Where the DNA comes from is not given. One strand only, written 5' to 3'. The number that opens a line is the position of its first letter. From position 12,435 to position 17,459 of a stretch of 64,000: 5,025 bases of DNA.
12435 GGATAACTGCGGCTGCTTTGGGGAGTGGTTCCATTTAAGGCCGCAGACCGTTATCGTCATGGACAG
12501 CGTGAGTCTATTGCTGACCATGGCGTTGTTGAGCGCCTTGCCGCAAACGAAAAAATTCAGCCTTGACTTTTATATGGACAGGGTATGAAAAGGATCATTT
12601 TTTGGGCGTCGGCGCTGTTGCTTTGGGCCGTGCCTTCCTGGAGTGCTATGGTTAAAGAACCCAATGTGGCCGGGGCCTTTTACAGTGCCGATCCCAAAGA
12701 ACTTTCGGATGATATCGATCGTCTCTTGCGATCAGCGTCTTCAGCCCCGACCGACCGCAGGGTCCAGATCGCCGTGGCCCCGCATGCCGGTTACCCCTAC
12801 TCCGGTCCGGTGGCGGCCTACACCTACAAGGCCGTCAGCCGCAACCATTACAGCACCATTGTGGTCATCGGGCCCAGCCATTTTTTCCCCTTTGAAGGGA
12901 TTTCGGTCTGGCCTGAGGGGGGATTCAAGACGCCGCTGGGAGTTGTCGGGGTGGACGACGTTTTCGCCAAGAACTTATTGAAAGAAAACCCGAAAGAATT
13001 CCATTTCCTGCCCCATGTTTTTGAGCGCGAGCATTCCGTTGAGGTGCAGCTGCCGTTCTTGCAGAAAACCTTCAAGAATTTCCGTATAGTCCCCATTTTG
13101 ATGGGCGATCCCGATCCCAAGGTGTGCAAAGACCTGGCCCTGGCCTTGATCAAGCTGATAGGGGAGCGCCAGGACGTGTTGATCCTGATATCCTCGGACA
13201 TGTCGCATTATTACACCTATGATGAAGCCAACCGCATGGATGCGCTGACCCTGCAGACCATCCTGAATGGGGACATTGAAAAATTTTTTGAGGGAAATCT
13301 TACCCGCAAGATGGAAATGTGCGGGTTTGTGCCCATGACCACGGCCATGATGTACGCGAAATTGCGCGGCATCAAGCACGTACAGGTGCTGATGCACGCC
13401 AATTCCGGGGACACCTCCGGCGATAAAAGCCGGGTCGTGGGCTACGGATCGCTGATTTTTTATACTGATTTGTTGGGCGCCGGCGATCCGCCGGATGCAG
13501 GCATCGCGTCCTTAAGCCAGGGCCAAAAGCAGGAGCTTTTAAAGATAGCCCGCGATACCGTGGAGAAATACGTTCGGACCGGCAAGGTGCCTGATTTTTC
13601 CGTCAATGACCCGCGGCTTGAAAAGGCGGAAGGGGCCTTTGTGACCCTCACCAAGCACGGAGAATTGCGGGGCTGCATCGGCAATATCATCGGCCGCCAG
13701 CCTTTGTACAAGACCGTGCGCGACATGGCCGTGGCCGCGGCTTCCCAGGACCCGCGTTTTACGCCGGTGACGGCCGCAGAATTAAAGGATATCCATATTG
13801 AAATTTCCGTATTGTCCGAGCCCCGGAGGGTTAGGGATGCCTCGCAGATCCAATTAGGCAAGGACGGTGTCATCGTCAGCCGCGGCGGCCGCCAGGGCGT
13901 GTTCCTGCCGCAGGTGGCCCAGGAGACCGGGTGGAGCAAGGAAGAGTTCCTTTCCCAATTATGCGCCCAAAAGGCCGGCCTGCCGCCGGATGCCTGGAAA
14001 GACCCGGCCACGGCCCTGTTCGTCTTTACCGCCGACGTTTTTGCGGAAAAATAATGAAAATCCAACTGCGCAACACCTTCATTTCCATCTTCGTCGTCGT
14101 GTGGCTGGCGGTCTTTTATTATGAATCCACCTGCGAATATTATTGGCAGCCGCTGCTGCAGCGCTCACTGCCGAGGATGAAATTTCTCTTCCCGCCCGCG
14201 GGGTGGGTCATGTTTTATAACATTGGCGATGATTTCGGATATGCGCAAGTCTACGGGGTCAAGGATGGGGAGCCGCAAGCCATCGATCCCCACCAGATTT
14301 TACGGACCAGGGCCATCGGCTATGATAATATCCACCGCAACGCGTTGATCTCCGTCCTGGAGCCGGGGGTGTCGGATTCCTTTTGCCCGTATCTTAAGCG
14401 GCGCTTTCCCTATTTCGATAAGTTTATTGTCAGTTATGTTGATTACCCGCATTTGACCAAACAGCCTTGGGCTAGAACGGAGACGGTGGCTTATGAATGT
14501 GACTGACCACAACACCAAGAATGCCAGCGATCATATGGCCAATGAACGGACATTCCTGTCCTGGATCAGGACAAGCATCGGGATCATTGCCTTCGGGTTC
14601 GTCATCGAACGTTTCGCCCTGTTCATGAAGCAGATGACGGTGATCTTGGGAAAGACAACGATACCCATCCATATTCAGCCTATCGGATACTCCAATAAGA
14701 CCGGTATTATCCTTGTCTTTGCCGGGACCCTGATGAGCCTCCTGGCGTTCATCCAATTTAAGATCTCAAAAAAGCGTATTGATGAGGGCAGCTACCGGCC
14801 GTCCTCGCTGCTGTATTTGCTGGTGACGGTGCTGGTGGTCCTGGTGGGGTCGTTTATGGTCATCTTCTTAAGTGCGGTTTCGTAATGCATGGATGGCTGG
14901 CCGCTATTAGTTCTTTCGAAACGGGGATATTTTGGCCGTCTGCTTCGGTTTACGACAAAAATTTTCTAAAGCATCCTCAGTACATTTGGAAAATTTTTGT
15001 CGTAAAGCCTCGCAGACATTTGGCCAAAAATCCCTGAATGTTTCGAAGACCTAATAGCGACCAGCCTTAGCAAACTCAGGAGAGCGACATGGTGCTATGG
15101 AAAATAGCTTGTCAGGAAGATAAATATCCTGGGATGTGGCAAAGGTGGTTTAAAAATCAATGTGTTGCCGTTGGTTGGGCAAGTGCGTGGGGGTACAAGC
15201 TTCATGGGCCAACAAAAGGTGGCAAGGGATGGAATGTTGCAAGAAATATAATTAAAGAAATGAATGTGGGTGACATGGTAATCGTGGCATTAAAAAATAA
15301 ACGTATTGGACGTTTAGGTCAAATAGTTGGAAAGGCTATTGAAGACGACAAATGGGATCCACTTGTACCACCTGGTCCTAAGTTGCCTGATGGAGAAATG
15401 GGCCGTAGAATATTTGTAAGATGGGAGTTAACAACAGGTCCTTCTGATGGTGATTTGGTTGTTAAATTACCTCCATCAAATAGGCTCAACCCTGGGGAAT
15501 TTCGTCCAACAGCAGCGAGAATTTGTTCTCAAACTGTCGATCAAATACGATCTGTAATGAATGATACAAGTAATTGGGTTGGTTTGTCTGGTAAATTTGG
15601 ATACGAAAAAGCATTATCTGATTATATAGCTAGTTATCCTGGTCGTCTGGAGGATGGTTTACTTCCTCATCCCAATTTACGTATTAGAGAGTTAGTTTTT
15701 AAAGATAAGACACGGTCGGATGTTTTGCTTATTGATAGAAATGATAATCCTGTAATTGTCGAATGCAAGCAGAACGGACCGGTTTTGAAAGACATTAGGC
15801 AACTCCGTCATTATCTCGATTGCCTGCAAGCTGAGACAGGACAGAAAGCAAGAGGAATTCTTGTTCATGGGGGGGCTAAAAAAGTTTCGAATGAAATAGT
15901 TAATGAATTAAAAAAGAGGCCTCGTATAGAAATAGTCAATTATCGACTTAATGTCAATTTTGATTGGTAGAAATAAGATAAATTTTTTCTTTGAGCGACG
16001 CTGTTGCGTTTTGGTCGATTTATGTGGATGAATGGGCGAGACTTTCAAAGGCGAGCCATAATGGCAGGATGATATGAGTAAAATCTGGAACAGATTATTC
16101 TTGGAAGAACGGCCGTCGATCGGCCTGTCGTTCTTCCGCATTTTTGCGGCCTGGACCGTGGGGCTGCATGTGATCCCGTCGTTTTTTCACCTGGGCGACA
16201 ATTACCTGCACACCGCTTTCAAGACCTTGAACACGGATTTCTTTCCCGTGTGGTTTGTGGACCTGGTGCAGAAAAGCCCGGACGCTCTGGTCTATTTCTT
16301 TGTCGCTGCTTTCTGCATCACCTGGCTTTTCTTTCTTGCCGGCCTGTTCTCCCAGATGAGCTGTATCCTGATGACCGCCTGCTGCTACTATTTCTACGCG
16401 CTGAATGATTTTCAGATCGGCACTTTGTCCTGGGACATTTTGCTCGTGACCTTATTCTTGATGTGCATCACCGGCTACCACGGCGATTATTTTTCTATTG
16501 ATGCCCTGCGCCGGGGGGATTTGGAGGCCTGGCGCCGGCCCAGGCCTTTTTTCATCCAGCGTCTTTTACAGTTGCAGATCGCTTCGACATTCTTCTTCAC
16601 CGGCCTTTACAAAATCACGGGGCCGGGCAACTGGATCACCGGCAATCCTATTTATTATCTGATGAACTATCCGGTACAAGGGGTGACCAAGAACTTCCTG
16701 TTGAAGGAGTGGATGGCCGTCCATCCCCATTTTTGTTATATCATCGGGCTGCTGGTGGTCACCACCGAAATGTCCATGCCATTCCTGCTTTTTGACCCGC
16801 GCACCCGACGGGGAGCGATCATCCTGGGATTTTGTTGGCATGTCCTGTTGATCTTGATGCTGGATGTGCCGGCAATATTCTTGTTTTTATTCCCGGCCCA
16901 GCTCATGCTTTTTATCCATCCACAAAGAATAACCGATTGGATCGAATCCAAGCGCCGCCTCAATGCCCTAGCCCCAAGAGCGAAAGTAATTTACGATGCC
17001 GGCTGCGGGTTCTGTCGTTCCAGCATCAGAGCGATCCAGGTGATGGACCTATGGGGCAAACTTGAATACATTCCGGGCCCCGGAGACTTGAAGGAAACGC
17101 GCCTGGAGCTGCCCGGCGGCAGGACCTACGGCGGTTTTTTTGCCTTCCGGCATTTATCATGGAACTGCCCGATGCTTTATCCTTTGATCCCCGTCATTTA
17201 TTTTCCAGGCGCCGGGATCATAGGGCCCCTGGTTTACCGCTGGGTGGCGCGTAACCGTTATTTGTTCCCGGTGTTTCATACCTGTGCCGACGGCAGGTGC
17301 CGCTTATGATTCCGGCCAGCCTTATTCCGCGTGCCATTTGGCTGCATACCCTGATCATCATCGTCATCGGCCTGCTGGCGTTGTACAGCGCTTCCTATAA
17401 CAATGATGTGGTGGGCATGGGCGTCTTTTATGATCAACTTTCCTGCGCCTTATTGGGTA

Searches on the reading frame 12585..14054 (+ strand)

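Call 80: search_protein_families(library=pfam, proteins=[window:12585-14054:+], max_evalue=0.001)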
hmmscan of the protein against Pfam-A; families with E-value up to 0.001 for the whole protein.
window:12585-14054:+ (489 aa): 2 families
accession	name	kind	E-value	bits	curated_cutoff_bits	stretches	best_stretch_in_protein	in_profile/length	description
PF01875.22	Memo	-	4.9e-66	223.1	27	1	25-290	1-268/269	Memo-like protein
PF01871.22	AMMECR1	-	4e-58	196.1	25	1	319-486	1-168/168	AMMECR1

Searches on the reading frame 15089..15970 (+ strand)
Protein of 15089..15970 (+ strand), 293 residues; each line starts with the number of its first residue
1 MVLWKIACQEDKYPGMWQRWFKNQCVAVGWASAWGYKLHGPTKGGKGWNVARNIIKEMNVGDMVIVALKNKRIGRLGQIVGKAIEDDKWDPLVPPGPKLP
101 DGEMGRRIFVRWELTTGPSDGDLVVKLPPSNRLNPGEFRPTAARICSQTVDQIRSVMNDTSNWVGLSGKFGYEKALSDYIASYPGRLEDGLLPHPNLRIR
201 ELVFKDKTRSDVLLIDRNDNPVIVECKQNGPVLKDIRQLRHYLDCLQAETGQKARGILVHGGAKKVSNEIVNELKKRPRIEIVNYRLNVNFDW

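Call 80: search_protein_families(library=pfam, proteins=[window:15089-15970:+], max_evalue=0.001)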
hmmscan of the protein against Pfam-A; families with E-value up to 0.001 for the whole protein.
window:15089-15970:+ (293 aa): 1 family
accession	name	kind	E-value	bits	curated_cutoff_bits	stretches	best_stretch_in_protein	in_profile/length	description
PF01939.22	NucS_C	-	1e-05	26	24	1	209-273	33-98/124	Endonuclease NucS C-terminal domain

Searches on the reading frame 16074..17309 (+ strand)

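Call 80: search_protein_families(library=pfam, proteins=[window:16074-17309:+], max_evalue=0.001)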
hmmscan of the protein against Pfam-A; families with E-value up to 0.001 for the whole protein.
window:16074-17309:+ (411 aa): 1 family
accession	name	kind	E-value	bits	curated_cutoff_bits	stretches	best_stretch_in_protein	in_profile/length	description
PF04134.17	DCC1-like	-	1.2e-09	39.8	27.8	1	305-397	1-109/113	DCC1-like thiol-disulfide oxidoreductase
